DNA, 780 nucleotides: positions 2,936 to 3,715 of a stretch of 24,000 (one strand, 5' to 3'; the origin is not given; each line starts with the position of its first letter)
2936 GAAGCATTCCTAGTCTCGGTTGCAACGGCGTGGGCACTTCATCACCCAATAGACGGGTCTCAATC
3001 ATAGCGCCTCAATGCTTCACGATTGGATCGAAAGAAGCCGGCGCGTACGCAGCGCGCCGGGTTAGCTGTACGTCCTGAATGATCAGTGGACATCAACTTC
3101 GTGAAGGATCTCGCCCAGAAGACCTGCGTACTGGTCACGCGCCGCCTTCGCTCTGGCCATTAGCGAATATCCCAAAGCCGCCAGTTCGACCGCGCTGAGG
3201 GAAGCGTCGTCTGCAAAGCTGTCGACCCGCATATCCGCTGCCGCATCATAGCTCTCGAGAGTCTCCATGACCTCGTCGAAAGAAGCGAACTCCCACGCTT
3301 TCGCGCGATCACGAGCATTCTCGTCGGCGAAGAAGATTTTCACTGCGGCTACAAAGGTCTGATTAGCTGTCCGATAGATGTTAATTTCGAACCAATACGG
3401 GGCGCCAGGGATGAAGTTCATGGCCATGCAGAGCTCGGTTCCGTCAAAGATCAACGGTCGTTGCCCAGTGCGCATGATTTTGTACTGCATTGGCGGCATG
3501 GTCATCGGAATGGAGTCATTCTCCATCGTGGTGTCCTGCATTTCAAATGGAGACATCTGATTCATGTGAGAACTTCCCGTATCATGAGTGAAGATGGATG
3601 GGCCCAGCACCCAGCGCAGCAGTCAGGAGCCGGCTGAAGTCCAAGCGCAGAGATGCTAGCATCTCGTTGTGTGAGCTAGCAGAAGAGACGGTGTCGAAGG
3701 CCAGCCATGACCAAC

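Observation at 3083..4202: Two tandem paralogous unknown genes sit inside the pyp operon, between pyp and pcl: candidate PYP partners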

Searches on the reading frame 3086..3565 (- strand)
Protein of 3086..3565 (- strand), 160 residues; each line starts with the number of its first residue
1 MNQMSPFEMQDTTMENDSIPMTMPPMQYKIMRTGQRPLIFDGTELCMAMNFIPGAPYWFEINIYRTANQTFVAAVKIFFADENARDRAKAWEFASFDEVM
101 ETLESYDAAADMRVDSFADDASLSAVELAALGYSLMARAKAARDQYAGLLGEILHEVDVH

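Call 4: search_protein_families(library=pfam, proteins=[window:3086-3565:-], max_evalue=1)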
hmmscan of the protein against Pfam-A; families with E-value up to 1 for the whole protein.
window:3086-3565:- (160 aa): 0 families

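Call 5: search_protein_families(library=ncbifam, proteins=[window:3086-3565:-], max_evalue=1)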
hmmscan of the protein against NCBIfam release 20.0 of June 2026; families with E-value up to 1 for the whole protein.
window:3086-3565:- (160 aa): 0 families

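Call 7: find_homologous_proteins(query=window:3086-3565:-, max_evalue=0.01)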
Query window:3086-3565:- (160 aa): 14 proteins with E <= 0.01 among 59 candidates.
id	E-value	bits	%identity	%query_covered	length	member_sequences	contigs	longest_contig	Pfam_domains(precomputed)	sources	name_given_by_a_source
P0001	1.3e-98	345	98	100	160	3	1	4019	-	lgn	-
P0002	4.0e-82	292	84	99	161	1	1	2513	-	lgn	-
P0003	7.6e-82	291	82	99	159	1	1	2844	-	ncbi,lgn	ncbi:MAG: hypothetical protein AAGC81_19875 [Pseudomonadota bacterium]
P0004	2.3e-76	273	77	99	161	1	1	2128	-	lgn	-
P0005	2.4e-75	270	82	94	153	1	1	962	-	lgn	-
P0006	2.5e-70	253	71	99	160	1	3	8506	-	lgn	-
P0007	4.9e-69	249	72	99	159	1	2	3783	-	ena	-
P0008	4.7e-63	230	66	99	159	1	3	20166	-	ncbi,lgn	ncbi:MAG: hypothetical protein AAGF76_01125 [Pseudomonadota bacterium]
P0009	1.4e-58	215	69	91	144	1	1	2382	-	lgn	-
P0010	7.3e-53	197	57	99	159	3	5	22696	-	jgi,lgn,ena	jgi:hypothetical protein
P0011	1.1e-51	193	58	99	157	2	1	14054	-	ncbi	-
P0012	3.6e-51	191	56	97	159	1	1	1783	-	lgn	-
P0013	1.5e-47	180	53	99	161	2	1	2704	-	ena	-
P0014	1.2e-37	147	49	96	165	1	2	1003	-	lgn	-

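Call 9: find_encoding_contigs(protein=P0010, flank=10000, max_places=4)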
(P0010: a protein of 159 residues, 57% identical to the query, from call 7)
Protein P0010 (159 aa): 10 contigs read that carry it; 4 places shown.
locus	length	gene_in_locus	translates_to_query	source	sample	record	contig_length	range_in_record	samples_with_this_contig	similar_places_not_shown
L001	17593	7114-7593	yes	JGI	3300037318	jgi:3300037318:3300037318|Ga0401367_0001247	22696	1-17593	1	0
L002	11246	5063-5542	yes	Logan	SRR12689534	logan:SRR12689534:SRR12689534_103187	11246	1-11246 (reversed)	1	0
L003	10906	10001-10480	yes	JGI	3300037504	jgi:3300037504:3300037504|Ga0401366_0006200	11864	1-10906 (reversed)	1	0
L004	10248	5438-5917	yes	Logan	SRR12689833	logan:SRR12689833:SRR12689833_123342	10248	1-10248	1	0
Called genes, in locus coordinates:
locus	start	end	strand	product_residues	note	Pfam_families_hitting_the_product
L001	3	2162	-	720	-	?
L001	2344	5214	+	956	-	PF00089:Trypsin (weak), PF07705:CARDB (faint), PF00353:HemolysinCabind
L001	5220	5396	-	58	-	-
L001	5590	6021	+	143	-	-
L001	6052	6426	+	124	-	PF00989:PAS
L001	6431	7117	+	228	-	-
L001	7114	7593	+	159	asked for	-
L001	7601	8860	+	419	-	PF00501:AMP-binding, PF13193:AMP-binding_C (weak)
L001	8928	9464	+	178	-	-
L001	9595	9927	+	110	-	-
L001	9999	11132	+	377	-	PF07726:AAA_3 (faint), PF07728:AAA_5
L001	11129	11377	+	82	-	-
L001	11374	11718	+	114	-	PF05800:GvpO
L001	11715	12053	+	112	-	PF00741:Gas_vesicle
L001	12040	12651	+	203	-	-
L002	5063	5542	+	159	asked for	-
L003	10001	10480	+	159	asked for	-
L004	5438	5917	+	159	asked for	-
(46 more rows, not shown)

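Call 10: find_encoding_contigs(protein=P0008, flank=10000, max_places=3)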
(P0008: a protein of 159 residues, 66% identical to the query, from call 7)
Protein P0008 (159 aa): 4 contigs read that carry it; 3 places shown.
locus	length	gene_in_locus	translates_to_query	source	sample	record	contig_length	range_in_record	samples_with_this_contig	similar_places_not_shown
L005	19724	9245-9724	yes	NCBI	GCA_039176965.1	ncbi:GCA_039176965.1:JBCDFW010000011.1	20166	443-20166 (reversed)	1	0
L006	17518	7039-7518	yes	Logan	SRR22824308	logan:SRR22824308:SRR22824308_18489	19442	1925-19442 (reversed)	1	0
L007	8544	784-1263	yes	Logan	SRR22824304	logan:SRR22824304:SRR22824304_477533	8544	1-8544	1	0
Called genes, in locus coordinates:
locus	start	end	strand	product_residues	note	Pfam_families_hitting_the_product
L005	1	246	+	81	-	?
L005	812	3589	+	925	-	PF13426:PAS_9 (weak), PF00989:PAS, PF08448:PAS_4, PF08447:PAS_3, PF13426:PAS_9, PF00512:HisKA, PF02518:HATPase_c, PF00072:Response_reg, +2 more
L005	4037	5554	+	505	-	PF00015:MCPsignal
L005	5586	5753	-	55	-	-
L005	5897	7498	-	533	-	PF00221:Lyase_aromatic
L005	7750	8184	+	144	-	-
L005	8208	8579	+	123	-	PF00989:PAS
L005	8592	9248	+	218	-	-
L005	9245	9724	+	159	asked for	-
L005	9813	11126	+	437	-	PF00501:AMP-binding, PF13193:AMP-binding_C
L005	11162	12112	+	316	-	-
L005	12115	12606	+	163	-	-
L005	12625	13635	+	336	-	PF07726:AAA_3, PF07728:AAA_5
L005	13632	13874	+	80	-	-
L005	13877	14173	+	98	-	PF05800:GvpO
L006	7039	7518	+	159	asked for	-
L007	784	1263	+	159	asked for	-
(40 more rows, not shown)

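Call 18: find_related_loci(query=A1, collection=genome_contigs, flank=10000)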
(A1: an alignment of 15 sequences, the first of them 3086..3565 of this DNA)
Query A1 (160 aa) in genome_contigs; peptide patterns used: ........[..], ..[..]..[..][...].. (x = any residue, [..] = any of these).
66 stretches matched a pattern; 11 encode a relative of the query (tblastn E <= 1e-3); 11 distinct loci.
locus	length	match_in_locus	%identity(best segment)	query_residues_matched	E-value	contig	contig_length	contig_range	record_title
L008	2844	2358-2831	82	1-158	2e-91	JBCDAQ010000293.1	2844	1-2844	MAG: Pseudomonadota bacterium isolate P01_F01_bin.62 k141_3573976_length_2844_cov_7.0000, whole genome shotgun sequence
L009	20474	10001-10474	59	1-158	9e-64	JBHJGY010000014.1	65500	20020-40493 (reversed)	MAG: Pikeienuella sp. isolate sb_S10C5069 S10Ck141_558895, whole genome shotgun sequence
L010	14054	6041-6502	58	1-158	9e-60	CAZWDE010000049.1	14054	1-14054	MAG TPA_asm: uncultured Limibaculum sp. isolate SRP128890_co1_198 genome assembly, contig: NODE_6585_length_14054_cov_22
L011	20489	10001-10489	53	1-157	8e-55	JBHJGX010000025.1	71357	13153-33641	MAG: Paracoccaceae bacterium isolate sb_S10C3901 S10Ck141_47033, whole genome shotgun sequence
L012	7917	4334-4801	51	1-157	2e-49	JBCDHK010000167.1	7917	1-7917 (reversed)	MAG: Pseudomonadota bacterium isolate P01_H01_bin.154 k141_1858867_length_7917_cov_20.8845, whole genome shotgun sequenc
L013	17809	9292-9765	44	1-158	3e-43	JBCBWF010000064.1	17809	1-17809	MAG: Pseudomonadota bacterium isolate J06648_13 k141_181145_length_17809_cov_15.0000, whole genome shotgun sequence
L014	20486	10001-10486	49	1-160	6e-41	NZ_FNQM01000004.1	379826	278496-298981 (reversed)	Rubrimonas cliftonensis strain DSM 15345, whole genome shotgun sequence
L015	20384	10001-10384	50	30-157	3e-37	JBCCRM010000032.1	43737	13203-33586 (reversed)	MAG: Pseudomonadota bacterium isolate P01_D01_bin.32 k141_166696_length_43737_cov_157.0000, whole genome shotgun sequenc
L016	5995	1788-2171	47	32-159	4e-37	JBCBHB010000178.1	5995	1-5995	MAG: Pseudomonadota bacterium isolate J06616_20 NODE_4798_length_5995_cov_8.944108, whole genome shotgun sequence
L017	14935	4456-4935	43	1-159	2e-32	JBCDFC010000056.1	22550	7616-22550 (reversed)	MAG: Pseudomonadota bacterium isolate P01_H01_bin.10 k141_2937278_length_22550_cov_27.9502, whole genome shotgun sequenc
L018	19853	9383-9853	54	1-158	2e-50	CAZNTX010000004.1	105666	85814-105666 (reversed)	MAG TPA_asm: uncultured Limibaculum sp. isolate SRP141376_co5_161 genome assembly, contig: NODE_348_length_105666_cov_14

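Call 20: search_protein_representatives(alignment_id=A1)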
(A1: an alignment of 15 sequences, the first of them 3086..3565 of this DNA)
Query: 15 sequences, 161 profile positions. Proteins with E-value up to 0.001 (for the whole library): 271; up to 1e-10: 106; up to 1e-30: 23. The best 150 are listed.
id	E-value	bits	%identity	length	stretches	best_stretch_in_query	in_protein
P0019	2.2e-55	203.0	-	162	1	17-159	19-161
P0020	1.3e-48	181.1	-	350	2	1-159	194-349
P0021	3.8e-48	179.5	-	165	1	3-159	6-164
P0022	2.3e-46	173.8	-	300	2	1-159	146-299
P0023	1.3e-45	171.3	-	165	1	3-159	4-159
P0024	1.3e-44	168.0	-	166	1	17-160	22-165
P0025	1.7e-44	167.6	-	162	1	11-159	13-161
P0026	6.7e-43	162.5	-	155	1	14-159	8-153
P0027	1.3e-41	158.3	-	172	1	9-159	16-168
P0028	3.7e-39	150.3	-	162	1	15-159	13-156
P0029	6.2e-39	149.6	-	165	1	9-160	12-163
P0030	7.8e-39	149.3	-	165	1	16-159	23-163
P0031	1.2e-38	148.7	-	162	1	14-158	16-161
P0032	5.1e-38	146.6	-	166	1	18-159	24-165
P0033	2.7e-37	144.2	-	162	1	4-158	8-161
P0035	3.7e-34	134.1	-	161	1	14-159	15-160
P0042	2.2e-30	121.8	-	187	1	20-160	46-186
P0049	1.8e-28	115.6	-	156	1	9-159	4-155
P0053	2.4e-27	111.9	-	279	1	26-159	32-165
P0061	1.1e-22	96.8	-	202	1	25-158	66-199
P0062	1.4e-22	96.4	-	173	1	18-159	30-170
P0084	4.9e-19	84.9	-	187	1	19-159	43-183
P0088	6.5e-18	81.2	-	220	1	15-158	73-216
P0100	3.0e-16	75.9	-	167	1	22-155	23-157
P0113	1.9e-13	66.7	-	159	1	11-157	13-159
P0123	3.0e-11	59.6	-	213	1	29-159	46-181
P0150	1.8e-07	47.3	-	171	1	5-150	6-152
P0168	1.9e-06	44.0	-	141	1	22-114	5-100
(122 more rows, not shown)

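Call 21: predict_structure(alignment_id=A1)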
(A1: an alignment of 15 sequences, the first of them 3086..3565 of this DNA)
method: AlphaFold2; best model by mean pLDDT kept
length: 160 residues; sequences in the alignment: 15
mean_pLDDT: 80.4   pTM: 0.70
mean pLDDT of the five models: 80.4, 75.6, 75.3, 74.4, 74.1
residues with pLDDT >= 90: 70; 70-90: 55; 50-70: 17; < 50: 18
segments of 3 or more residues with pLDDT < 50: 1-6, 11-20
pLDDT, mean of each block of 10 residues (from residue 1): 46 41 80 94 90 86 93 93 84 95 92 60 79 85 91 76
secondary structure, 60 per line:
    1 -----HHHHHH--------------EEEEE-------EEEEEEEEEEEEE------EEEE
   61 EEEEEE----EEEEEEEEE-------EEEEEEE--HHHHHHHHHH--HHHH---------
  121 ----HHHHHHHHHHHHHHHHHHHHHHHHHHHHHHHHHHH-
elements in order: H6-11 E26-30 E38-50 E57-66 E71-79 E87-93 H96-105 H108-111 H125-159

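Call 24: search_protein_families(library=ncbifam, proteins=[P0042, P0061, P0088, P0100, P0123, P0150, P0168, P0053, P0019], max_evalue=1)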
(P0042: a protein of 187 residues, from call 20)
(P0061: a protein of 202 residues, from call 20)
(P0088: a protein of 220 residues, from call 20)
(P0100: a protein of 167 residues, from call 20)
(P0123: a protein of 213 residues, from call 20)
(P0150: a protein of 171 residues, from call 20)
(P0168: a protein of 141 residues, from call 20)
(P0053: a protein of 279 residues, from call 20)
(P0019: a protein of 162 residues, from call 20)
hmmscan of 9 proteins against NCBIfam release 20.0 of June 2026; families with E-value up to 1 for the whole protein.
P0042 (187 aa): 0 families

P0061 (202 aa): 0 families

P0088 (220 aa): 0 families

P0100 (167 aa): 0 families

P0123 (213 aa): 1 family
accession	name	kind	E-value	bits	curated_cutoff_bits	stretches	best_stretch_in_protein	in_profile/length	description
NF011606.0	PRK15032.1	equivalog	0.27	10.3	455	1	83-140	305-361/390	pentaheme c-type cytochrome TorC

P0150 (171 aa): 0 families

P0168 (141 aa): 1 family
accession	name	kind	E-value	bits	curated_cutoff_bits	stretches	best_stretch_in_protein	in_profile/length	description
TIGR04342.1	EXLDI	subfamily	0.00035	20.9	32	1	17-72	12-65/124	EXLDI protein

P0053 (279 aa): 0 families

P0019 (162 aa): 0 families

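Call 25: search_protein_families(library=pfam, proteins=[P0042, P0061, P0088, P0100, P0123, P0150, P0168, P0053, P0019], max_evalue=1)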
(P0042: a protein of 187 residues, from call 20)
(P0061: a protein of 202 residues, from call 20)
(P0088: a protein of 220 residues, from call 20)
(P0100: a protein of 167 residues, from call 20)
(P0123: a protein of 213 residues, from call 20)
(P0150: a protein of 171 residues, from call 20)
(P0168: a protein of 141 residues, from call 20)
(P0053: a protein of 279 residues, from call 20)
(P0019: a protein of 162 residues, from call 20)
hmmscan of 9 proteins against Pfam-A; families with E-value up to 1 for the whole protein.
P0042 (187 aa): 0 families

P0061 (202 aa): 0 families

P0088 (220 aa): 1 family
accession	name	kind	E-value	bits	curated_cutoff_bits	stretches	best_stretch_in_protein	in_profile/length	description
PF21432.3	56B_RHH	-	0.0042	17.5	27.2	1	16-29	2-15/32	56B-like, Ribbon-helix-helix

P0100 (167 aa): 0 families

P0123 (213 aa): 1 family
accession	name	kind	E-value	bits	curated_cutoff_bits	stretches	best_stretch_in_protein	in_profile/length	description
PF22011.2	DUF6931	-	0.14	12.7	27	1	110-172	76-138/145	Family of unknown function (DUF6931)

P0150 (171 aa): 0 families

P0168 (141 aa): 0 families

P0053 (279 aa): 1 family
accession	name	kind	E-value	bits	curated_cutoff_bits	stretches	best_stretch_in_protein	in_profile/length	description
PF20149.4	DUF6532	-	0.17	12.2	24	1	78-148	123-165/194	Domain of unknown function (DUF6532)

P0019 (162 aa): 1 family
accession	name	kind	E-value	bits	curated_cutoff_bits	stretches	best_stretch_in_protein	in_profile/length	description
PF04214.18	DUF411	-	0.23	11.6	27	0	104-130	13-41/48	Protein of unknown function, DUF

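Call 27: fold_search(model_id=the predicted structure, library=pdb)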
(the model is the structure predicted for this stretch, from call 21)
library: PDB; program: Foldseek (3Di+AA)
matches with E <= 10: 872; with E <= 0.001: 0
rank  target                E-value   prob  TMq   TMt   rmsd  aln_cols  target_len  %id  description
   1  6yfi_B                1.3e-02  0.77  0.26  0.28  14.1       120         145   10  Bacteriophage EMS014 coat protein (released 2020-09-02)
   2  6yfi_A                2.0e-02  0.54  0.23  0.24  14.1       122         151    8  Bacteriophage EMS014 coat protein (released 2020-09-02)
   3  2vf9_A                3.1e-02  0.54  0.22  0.26  13.9       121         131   11  Crystal structure of bacteriophage PRR1 (released 2008-09-23)
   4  3nm7_C                7.8e-02  0.90  0.29  0.54   5.9        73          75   10  Crystal Structure of Borrelia burgdorferi Pur-alpha (released 2010-10-06)
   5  3dru_C                9.2e-02  0.25  0.17  0.09  11.6        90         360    9  Crystal Structure of Gly117Phe Alpha1-Antitrypsin (released 2009-03-31)
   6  3dru_A                1.0e-01  0.30  0.18  0.10  11.1        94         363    8  Crystal Structure of Gly117Phe Alpha1-Antitrypsin (released 2009-03-31)
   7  3nm7_D                1.3e-01  0.94  0.29  0.54   3.3        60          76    7  Crystal Structure of Borrelia burgdorferi Pur-alpha (released 2010-10-06)
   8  4ga7_B                1.3e-01  0.47  0.20  0.10   7.8        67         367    9  Crystal structure of human serpinB1 mutant (released 2013-01-16)
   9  6hx4_B                1.4e-01  0.28  0.17  0.10  11.2        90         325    8  Fab fragment of a native monomer-selective antibody in complex with alpha-1-antitrypsin (released 2019-10-30)
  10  6cj7                  1.5e-01  0.28  0.18  0.10   7.8        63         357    6  Crystal structure of Manduca sexta Serine protease inhibitor (Serpin)-12 (released 2018-07-04)
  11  1sek                  1.6e-01  0.38  0.18  0.09  10.4        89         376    8  THE STRUCTURE OF ACTIVE SERPIN K FROM MANDUCA SEXTA AND A MODEL FOR SERPIN-PROTEASE COMPLEX FORMATION (released 1999-03-23)
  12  1xqg_A                1.6e-01  0.18  0.17  0.09   7.2        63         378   11  3.10 A crystal structure of maspin, Space group P 4 21 2 (released 2004-10-26)
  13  3n8b_A                1.7e-01  0.91  0.29  0.54   3.6        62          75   11  Crystal Structure of Borrelia burgdorferi Pur-alpha (released 2010-10-06)
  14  8p4u                  1.7e-01  0.28  0.18  0.10  11.1        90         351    8  Alpha-1-antitrypsin - Sydney variant (G192C) (released 2024-04-03)
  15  8r21_A                1.7e-01  0.23  0.18  0.09  11.7        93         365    6  Alpha-1-antitrypsin (Ile340Trp) in the native conformation (released 2024-11-13)
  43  9j3p_B                3.6e-01  0.25  0.19  0.10   7.7        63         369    3  Human Pigment Epithelium-Derived Factor with Zinc Ions Crystallized in P2(1)2(1)2(1) Space Group (released 2025-06-18)
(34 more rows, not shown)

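Call 38: find_homologous_proteins(query=A3, max_evalue=0.001)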
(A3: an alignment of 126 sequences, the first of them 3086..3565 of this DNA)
Query A3 (126 sequences) (160 aa, profile of the alignment): 30 proteins with E <= 0.001 among 8000 candidates.
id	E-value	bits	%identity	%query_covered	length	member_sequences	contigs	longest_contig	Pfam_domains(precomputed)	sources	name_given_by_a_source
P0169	1.0e-52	196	59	99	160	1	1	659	-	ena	-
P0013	2.9e-52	194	53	99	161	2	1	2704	-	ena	-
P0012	3.1e-52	194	56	97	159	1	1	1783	-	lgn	-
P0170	4.4e-51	191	43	86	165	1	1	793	-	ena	-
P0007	1.1e-50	189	72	99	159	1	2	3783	-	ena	-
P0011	4.0e-50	187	58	99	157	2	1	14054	-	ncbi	-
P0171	7.8e-50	186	43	99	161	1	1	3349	-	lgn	-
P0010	8.1e-50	186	57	99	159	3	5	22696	-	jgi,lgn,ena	jgi:hypothetical protein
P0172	8.5e-50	186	47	82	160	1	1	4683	-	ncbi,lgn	-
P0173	5.4e-49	184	57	92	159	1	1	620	-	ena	-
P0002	1.2e-48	183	84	99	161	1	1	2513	-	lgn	-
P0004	1.3e-48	183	77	99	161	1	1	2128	-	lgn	-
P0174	4.9e-48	181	45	96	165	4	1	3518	-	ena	-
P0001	8.3e-48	180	98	100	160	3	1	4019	-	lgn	-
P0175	9.9e-48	180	42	98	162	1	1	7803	-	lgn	-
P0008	5.2e-47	177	66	99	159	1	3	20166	-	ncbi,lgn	ncbi:MAG: hypothetical protein AAGF76_01125 [Pseudomonadota bacterium]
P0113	2.4e-40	156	24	86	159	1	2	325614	-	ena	-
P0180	3.3e-39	152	26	85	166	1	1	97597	-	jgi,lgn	-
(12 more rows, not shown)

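Call 39: find_encoding_contigs(protein=P0113, flank=8000, max_places=2)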
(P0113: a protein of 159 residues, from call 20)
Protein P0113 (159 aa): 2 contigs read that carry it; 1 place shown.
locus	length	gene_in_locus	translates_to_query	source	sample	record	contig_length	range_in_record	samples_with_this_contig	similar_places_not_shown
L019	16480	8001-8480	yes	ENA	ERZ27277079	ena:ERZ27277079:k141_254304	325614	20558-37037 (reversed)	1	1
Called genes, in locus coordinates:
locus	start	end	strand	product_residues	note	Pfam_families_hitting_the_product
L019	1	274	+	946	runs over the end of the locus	PF00069:Pkinase (weak), PF03781:FGE-sulfatase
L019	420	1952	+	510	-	PF00989:PAS, PF08447:PAS_3, PF08448:PAS_4, PF13426:PAS_9, PF08448:PAS_4, PF13426:PAS_9, PF08447:PAS_3, PF00015:MCPsignal, +1 more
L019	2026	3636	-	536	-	PF00221:Lyase_aromatic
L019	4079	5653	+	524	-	PF13426:PAS_9, PF00989:PAS (weak), PF08448:PAS_4 (weak), PF08447:PAS_3 (weak), PF00512:HisKA, PF02518:HATPase_c, PF00072:Response_reg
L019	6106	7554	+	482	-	PF00015:MCPsignal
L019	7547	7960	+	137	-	-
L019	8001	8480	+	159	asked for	-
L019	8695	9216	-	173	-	-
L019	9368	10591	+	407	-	PF00501:AMP-binding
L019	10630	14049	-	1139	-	PF01442:Apolipoprotein (weak)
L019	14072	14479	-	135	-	PF05121:GvpK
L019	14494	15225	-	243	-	PF06386:GvpL_GvpF (weak)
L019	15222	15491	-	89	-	PF00741:Gas_vesicle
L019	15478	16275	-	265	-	PF06386:GvpL_GvpF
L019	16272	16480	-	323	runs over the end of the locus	PF06386:GvpL_GvpF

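Call 40: find_encoding_contigs(protein=P0180, flank=8000, max_places=2)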
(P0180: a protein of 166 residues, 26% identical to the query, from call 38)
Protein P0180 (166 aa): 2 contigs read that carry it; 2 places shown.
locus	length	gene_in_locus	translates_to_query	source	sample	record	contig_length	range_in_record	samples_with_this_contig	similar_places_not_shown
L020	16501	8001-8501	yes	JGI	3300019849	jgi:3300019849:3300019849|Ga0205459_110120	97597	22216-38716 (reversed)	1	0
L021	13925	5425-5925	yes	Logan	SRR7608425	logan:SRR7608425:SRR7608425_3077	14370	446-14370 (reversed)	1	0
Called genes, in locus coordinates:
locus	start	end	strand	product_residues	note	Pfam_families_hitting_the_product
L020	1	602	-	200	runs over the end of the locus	PF02482:Ribosomal_S30AE, PF16321:Ribosom_S30AE_C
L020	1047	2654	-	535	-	PF00309:Sigma54_AID, PF04963:Sigma54_CBD, PF04552:Sigma54_DBD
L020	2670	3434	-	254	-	PF00005:ABC_tran, PF13304:AAA_21 (faint), PF12399:BCA_ABC_TP_C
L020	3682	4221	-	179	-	PF03968:LptD_N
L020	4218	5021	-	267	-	PF06835:LptC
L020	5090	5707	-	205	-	PF01612:DNA_pol_A_exo1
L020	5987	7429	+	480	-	PF00015:MCPsignal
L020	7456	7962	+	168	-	-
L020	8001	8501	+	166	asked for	-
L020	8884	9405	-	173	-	-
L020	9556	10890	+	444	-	PF00501:AMP-binding (faint)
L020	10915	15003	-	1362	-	PF01442:Apolipoprotein (faint), PF04513:Baculo_PEP_C (faint)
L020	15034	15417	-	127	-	PF05121:GvpK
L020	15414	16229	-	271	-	PF06386:GvpL_GvpF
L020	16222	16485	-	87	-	PF00741:Gas_vesicle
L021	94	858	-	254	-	PF00005:ABC_tran, PF13304:AAA_21 (faint), PF12399:BCA_ABC_TP_C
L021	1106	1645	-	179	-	PF03968:LptD_N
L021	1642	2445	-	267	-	PF06835:LptC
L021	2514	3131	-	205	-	PF01612:DNA_pol_A_exo1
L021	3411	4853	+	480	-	PF00015:MCPsignal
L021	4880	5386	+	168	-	-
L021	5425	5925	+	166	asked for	-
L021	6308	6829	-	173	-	-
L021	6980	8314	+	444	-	PF00501:AMP-binding (faint)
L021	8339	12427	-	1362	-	PF01442:Apolipoprotein (faint), PF04513:Baculo_PEP_C (faint)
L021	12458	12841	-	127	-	PF05121:GvpK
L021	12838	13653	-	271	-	PF06386:GvpL_GvpF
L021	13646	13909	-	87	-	PF00741:Gas_vesicle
